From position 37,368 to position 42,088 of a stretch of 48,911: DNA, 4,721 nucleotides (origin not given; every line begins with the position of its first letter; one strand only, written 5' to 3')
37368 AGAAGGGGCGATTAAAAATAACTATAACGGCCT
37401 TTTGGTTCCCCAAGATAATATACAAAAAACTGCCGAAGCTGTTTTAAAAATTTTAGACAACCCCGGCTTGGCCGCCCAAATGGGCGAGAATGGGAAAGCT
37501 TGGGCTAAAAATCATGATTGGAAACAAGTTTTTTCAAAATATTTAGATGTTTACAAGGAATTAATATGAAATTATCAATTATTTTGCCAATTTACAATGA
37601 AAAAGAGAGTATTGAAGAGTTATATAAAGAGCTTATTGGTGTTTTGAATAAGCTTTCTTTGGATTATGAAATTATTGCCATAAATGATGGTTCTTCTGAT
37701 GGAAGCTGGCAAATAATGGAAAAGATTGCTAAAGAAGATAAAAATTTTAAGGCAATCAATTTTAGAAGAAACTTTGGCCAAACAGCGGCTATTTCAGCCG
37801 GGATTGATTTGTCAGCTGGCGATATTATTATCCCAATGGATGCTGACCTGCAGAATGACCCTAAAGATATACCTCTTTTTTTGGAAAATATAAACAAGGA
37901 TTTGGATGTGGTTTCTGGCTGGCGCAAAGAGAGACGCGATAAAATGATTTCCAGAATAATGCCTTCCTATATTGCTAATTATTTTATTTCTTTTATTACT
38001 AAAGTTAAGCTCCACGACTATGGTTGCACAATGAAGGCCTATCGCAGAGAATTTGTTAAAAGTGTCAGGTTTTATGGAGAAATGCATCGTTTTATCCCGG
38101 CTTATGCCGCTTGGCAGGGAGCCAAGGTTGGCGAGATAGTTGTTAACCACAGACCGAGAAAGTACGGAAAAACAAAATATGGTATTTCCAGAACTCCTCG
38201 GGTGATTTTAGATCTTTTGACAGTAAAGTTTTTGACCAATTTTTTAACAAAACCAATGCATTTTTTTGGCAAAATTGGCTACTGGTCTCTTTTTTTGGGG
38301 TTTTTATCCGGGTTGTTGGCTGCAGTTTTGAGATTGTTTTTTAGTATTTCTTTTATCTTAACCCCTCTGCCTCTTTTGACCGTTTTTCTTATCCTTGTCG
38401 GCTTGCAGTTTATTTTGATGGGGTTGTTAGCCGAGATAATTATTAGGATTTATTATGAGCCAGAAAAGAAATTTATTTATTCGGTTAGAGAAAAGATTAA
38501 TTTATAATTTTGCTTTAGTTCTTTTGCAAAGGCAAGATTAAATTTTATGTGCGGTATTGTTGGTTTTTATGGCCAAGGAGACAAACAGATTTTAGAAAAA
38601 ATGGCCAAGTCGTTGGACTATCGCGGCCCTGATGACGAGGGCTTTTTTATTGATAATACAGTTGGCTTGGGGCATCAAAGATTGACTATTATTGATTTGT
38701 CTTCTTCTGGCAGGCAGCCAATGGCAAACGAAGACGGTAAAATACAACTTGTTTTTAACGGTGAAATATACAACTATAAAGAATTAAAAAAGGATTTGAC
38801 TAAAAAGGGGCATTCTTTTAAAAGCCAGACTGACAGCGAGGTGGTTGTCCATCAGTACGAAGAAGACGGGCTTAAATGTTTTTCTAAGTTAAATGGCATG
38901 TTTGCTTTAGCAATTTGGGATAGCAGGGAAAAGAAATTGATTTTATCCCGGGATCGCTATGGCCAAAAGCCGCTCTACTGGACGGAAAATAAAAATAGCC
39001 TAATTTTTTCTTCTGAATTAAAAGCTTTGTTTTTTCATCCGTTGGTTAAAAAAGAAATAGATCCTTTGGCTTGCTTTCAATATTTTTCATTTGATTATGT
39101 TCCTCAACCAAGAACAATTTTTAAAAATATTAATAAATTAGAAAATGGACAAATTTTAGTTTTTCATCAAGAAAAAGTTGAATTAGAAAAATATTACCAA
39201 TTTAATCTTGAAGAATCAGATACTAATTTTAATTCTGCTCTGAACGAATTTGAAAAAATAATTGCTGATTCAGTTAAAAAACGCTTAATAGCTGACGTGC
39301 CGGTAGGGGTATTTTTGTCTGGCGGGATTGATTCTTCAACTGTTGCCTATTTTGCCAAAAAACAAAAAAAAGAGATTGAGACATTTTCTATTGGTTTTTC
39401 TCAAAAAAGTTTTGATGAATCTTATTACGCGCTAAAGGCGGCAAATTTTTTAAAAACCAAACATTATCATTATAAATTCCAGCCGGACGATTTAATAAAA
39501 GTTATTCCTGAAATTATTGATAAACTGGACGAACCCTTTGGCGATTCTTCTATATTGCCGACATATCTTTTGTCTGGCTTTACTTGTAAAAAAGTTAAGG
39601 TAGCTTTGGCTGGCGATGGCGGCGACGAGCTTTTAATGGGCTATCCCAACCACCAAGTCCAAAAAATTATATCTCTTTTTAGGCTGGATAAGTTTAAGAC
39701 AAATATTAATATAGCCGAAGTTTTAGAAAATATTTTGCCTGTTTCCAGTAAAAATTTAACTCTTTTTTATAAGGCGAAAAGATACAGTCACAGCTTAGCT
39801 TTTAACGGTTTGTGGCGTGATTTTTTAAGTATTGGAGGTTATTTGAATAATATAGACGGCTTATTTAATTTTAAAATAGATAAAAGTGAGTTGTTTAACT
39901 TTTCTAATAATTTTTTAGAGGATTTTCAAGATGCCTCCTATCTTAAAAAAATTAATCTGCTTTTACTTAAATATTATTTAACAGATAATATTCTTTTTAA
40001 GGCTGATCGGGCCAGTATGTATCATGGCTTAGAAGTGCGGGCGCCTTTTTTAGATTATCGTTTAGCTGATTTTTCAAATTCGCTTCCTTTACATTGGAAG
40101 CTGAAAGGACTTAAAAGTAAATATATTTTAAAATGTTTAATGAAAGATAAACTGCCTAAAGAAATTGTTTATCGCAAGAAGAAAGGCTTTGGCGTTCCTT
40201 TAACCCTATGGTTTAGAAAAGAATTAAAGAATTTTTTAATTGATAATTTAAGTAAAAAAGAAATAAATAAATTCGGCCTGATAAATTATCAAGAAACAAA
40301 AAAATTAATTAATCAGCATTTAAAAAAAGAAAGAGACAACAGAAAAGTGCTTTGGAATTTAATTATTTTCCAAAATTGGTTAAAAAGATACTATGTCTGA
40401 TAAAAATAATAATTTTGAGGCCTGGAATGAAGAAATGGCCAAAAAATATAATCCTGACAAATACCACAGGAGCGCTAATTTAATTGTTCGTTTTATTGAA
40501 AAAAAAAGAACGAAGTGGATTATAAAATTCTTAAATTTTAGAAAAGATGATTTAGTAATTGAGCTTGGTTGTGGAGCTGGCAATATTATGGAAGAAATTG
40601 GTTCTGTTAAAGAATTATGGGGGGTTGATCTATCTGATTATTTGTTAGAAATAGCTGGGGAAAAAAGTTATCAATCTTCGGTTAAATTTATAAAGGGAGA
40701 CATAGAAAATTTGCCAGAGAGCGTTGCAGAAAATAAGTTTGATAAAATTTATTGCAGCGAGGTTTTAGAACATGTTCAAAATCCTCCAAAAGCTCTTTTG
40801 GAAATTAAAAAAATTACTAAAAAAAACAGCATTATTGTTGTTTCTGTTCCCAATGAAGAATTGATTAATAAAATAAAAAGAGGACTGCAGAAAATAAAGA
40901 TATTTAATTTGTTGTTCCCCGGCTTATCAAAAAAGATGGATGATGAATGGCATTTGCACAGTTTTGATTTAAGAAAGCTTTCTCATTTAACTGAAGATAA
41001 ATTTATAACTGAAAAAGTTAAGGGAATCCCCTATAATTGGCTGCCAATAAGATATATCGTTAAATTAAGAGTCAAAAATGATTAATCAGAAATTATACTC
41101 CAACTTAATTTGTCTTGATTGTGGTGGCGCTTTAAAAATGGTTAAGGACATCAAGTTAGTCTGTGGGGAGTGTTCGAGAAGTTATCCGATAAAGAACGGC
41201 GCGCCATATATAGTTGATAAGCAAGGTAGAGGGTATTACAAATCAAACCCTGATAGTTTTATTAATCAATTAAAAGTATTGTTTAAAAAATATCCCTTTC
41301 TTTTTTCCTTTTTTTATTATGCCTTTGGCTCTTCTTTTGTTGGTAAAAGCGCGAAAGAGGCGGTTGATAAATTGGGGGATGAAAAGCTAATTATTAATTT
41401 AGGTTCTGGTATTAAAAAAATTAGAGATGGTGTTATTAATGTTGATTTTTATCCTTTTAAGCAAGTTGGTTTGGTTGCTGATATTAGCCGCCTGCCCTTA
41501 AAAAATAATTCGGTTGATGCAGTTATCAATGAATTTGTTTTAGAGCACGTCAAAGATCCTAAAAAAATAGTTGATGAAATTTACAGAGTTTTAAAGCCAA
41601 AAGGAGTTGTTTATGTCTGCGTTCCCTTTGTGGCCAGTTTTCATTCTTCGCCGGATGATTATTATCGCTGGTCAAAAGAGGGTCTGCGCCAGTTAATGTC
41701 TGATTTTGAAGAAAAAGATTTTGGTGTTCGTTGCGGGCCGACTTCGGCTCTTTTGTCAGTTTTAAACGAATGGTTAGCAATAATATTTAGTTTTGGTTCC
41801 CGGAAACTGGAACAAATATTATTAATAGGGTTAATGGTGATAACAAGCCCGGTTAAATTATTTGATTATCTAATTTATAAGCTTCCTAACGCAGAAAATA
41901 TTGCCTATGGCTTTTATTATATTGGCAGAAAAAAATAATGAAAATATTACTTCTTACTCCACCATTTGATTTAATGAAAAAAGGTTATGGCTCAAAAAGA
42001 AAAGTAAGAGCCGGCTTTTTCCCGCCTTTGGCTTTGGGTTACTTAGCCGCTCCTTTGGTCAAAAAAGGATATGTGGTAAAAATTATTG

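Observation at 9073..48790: A ~40-kb, 34-gene glycoconjugate cluster combining sulfation, six radical SAM enzymes, triple amidation and lipid-carrier transfer; candidate undescribed surface-glycan system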

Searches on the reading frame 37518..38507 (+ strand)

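Call 7: search_protein_families(library=pfam, proteins=[window:37518-38507:+], max_evalue=0.001)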
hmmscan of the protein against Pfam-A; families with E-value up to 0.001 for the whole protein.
window:37518-38507:+ (329 aa): 1 family
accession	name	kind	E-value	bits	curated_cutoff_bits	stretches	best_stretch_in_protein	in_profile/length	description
PF00535.33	Glycos_transf_2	-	2e-32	112.9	23.3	1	20-182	1-166/168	Glycosyl transferase family 2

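Call 14: search_protein_families(library=ncbifam, proteins=[window:37518-38507:+], max_evalue=0.00001)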
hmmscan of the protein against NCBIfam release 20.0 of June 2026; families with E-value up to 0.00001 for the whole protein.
window:37518-38507:+ (329 aa): 13 families
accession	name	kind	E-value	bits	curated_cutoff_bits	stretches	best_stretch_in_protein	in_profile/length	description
NF007986.1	PRK10714.1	equivalog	3.2e-61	207.1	529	1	18-324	7-309/316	undecaprenyl-phosphate 4-deoxy-4-formamido-L-arabinose transferase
NF047588.1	GlcsyltransPgfSStrep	equivalog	2.7e-47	161.5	500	1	17-325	1-304/308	glycosyltransferase PgfS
TIGR03937.1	PgaC_IcaA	equivalog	2.5e-17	63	422.3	1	18-131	46-156/407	poly-beta-1,6-N-acetyl-D-glucosamine synthase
TIGR04182.1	glyco_TIGR04182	equivalog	6.4e-17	61.9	325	1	19-314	2-288/293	S-layer glycoprotein N-glycosyltransferase AglJ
NF007482.0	PRK10073.1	equivalog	3.9e-13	49.1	423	1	16-133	5-119/334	glycosyltransferase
NF041391.1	DPhHxTase_Halo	equivalog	1e-10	41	375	1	25-185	3-155/213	dolichyl-phosphate hexose transferase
NF041875.1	EPS_EpsD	equivalog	5.4e-10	39.2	370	1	19-118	1-97/325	exopolysaccharide biosynthesis glycosyltransferase EpsD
NF047683.1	TeichurnBiosyTuaG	equivalog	9e-10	38.6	400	1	17-115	6-101/252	teichuronic acid biosynthesis protein TuaG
NF058614.1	PPMAGASynPpgS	equivalog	2.1e-08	33.9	370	1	21-143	4-120/226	polyprenyl-phospho-N-acetylgalactosaminyl synthase PpgS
TIGR04283.1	glyco_like_mftF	equivalog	7.7e-08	32.2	182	1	19-115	1-86/221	TIGR04283 family arsenosugar biosynthesis glycosyltransferase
TIGR03111.1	glyc2_xrt_Gpos1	hypoth_equivalog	5.4e-07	28.8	363.95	1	18-131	50-162/439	TIGR03111 family XrtG-associated glycosyltransferase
NF053739.1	GlytfEpsEBac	equivalog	4.7e-06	25.8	450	1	18-110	2-92/265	glycosyltransferase EpsE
NF050050.1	ProtGlycPglI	equivalog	6e-06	25.8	500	1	18-129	3-112/306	GalNAc(5)-diNAcBac-PP-undecaprenol beta-1,3-glucosyltransferase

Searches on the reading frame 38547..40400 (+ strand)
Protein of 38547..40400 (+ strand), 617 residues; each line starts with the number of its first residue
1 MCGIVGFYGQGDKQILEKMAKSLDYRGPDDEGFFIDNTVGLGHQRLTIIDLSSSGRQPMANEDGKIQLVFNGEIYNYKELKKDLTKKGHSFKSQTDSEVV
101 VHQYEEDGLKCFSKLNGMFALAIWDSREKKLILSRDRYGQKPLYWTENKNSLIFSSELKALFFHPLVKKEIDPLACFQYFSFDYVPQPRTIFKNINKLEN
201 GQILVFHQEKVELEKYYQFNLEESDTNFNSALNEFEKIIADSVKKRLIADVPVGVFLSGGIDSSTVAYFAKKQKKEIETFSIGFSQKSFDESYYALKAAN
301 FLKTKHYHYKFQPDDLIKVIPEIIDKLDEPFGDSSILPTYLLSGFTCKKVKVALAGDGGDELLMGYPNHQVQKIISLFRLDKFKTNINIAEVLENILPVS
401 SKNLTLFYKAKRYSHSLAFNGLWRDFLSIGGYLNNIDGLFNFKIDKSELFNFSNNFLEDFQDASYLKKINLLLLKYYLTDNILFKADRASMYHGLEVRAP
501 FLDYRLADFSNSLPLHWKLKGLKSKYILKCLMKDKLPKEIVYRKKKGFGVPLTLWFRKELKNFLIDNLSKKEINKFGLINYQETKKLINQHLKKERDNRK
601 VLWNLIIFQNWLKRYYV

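Call 7: search_protein_families(library=pfam, proteins=[window:38547-40400:+], max_evalue=0.001)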
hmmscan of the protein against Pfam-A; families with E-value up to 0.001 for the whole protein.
window:38547-40400:+ (617 aa): 6 families
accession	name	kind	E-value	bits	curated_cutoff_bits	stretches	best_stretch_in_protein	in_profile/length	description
PF00733.27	Asn_synthase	-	5.4e-93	312.9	21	1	235-613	2-354/354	Asparagine synthase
PF13537.11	GATase_7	-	1.4e-47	161.2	25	1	43-161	1-121/123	Glutamine amidotransferase domain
PF13522.11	GATase_6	-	2.6e-44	150.8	27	1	28-157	1-130/130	Glutamine amidotransferase domain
PF06508.19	QueC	-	2.2e-06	27.8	22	1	255-310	4-59/210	Queuosine biosynthesis protein QueC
PF12481.13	DUF3700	-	0.00012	22.1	27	1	68-158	79-173/228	Aluminium induced protein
PF02540.23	NAD_synthase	-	0.00053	19.6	21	0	233-284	3-52/242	NAD synthase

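Call 14: search_protein_families(library=ncbifam, proteins=[window:38547-40400:+], max_evalue=0.00001)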
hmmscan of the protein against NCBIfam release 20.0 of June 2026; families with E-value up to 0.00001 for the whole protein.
window:38547-40400:+ (617 aa): 10 families
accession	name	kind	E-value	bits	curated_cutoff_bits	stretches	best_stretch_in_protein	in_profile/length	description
TIGR03108.1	eps_aminotran_1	hypoth_equivalog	4.3e-163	544.3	816.9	1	1-614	1-627/628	XrtA/PEP-CTERM system amidotransferase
TIGR01536.1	asn_synth_AEB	equivalog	1.7e-146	489.3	267.1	1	2-548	1-517/517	asparagine synthase (glutamine-hydrolyzing)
TIGR03104.1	trio_amidotrans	equivalog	1.4e-116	390.1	570.1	2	1-367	1-381/589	N-acetylglutaminylglutamine amidotransferase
NF006949.0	PRK09431.1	equivalog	9e-94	315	499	3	1-162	1-166/554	asparagine synthase B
NF033535.1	lass_lactam_cya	exception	3e-72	244.2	525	2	1-427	1-435/668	lasso peptide isopeptide bond-forming cyclase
NF001484.0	PRK00331.1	subfamily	1.2e-19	70.2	381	1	36-162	64-199/601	isomerizing glutamine--fructose-6-phosphate transaminase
NF033561.1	macrolact_Ik_Al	subfamily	2e-18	66.3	300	1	126-369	88-337/561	albusnodin/ikarugamycin family macrolactam cyclase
TIGR01135.1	glmS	equivalog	5.7e-18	64.7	418.05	1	37-162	64-198/607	glutamine--fructose-6-phosphate transaminase (isomerizing)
TIGR01134.1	purF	equivalog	1.8e-13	50.6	350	1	37-172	64-210/432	amidophosphoribosyltransferase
TIGR00364.1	TIGR00364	equivalog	2.4e-06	27.3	150.3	1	255-307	3-55/201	7-cyano-7-deazaguanine synthase QueC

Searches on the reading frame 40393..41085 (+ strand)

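Call 7: search_protein_families(library=pfam, proteins=[window:40393-41085:+], max_evalue=0.001)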
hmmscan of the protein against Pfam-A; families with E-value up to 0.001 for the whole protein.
window:40393-41085:+ (230 aa): 8 families
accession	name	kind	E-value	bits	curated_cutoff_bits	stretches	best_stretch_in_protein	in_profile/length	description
PF13847.12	Methyltransf_31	-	9.4e-21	74.5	27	1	51-168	3-129/145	Methyltransferase domain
PF08241.18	Methyltransf_11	-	3.7e-19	69.6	21.2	1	57-149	2-94/95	Methyltransferase domain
PF13489.12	Methyltransf_23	-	1.8e-16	60.8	27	1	42-199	12-153/164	Methyltransferase domain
PF13649.12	Methyltransf_25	-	1.2e-14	55.2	27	1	55-144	1-95/97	Methyltransferase domain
PF08242.18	Methyltransf_12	-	7.2e-11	43.1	30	1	56-146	1-96/98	Methyltransferase domain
PF07021.18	MetW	-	3.3e-06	27.3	21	1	53-154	15-111/193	Methionine biosynthesis protein MetW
PF01209.24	Ubie_methyltran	-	4.9e-06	26.5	20.1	1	24-150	20-151/233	ubiE/COQ5 methyltransferase family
PF05401.17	NodS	-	7.1e-05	23.2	24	1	36-132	27-123/201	Nodulation protein S (NodS)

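Call 86: search_protein_families(library=ncbifam, proteins=[window:40393-41085:+], max_evalue=0.000001)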
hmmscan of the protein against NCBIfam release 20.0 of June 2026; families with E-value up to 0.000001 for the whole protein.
window:40393-41085:+ (230 aa): 12 families
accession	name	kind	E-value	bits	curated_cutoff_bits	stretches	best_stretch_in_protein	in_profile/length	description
TIGR01983.1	UbiG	equivalog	8.6e-16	57.9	102.95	1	24-174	22-175/228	bifunctional 2-polyprenyl-6-hydroxyphenol methylase/3-demethylubiquinol 3-O-methyltransferase UbiG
TIGR02072.1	BioC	equivalog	4.1e-13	49.7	184.95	1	23-168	8-150/244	malonyl-ACP O-methyltransferase BioC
NF001244.0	PRK00216.1-5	equivalog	3.6e-12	46.1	216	1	36-150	33-153/236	bifunctional demethylmenaquinone methyltransferase/2-methoxy-6-polyprenyl-1,4-benzoquinol methylase UbiE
NF045667.1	MTase_DVU1556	equivalog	2.6e-11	43.4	155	1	40-151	11-120/213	DVU_1556 family methyltransferase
TIGR01934.1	MenG_MenH_UbiE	subfamily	2.8e-11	43.1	158.35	1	37-151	25-142/223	ubiquinone/menaquinone biosynthesis methyltransferase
TIGR04345.1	ovoA_Cterm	equivalog_domain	2e-10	40.6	170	1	93-158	114-177/242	putative 4-mercaptohistidine N1-methyltransferase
NF008823.0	PRK11873.1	subfamily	4.3e-09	36.2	263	1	47-163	73-196/272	arsenite methyltransferase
NF043040.1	corrin_prot_MT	hypoth_equivalog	8.6e-09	35.1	180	1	20-150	11-147/216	corrinoid protein-associated methyltransferase CpaM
NF001243.0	PRK00216.1-4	equivalog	6.9e-08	32.1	235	1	22-150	18-151/237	demethylmenaquinone methyltransferase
NF001080.0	PRK00121.2-2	equivalog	1e-07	31.4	132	1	28-121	24-122/224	tRNA (guanosine(46)-N7)-methyltransferase TrmB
TIGR02081.1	metW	equivalog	1.8e-07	30.9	189.5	1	52-155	14-112/194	methionine biosynthesis protein MetW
NF040539.1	AST_met_ArsM_2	exception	5.5e-07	29.7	240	1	33-149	38-162/262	putative arsinothricin biosynthesis methyltransferase ArsM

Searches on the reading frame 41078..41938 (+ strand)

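Call 7: search_protein_families(library=pfam, proteins=[window:41078-41938:+], max_evalue=0.001)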
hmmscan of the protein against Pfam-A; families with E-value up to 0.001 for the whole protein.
window:41078-41938:+ (286 aa): 8 families
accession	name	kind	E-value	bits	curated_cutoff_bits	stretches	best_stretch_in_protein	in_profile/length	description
PF08241.18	Methyltransf_11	-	1.5e-14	54.8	21.2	1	132-179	47-94/95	Methyltransferase domain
PF13649.12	Methyltransf_25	-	2.6e-07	31.7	27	1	132-176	51-97/97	Methyltransferase domain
PF13489.12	Methyltransf_23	-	3.2e-07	30.7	27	1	142-198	78-132/164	Methyltransferase domain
PF13847.12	Methyltransf_31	-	6.6e-07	29.5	27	1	133-183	60-112/145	Methyltransferase domain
PF05148.21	Methyltransf_8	-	3.2e-06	27.6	27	1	98-181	69-157/219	Hypothetical methyltransferase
PF01209.24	Ubie_methyltran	-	5.9e-06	26.2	20.1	1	119-182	97-153/233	ubiE/COQ5 methyltransferase family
PF08242.18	Methyltransf_12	-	1.5e-05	26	30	1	135-178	56-98/98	Methyltransferase domain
PF03966.22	Trm112p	-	0.00022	21.5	22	1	6-41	4-40/40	Trm112p-like protein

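Call 86: search_protein_families(library=ncbifam, proteins=[window:41078-41938:+], max_evalue=0.000001)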
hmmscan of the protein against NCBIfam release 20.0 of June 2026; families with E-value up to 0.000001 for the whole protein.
window:41078-41938:+ (286 aa): 5 families
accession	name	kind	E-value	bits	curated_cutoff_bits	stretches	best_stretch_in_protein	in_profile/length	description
NF008823.0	PRK11873.1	subfamily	2.8e-08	33.6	263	1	133-180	134-181/272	arsenite methyltransferase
NF045667.1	MTase_DVU1556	equivalog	4.4e-08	32.8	155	1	132-180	71-119/213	DVU_1556 family methyltransferase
NF040539.1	AST_met_ArsM_2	exception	1.9e-07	31.2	240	1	128-186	110-168/262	putative arsinothricin biosynthesis methyltransferase ArsM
TIGR01934.1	MenG_MenH_UbiE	subfamily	2.8e-07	30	158.35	1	133-181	94-142/223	ubiquinone/menaquinone biosynthesis methyltransferase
NF052510.1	methyltran_MpqE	exception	3.1e-07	30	335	1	132-198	103-168/234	methyl-plastoquinone biosynthesis methyltransferase MpqE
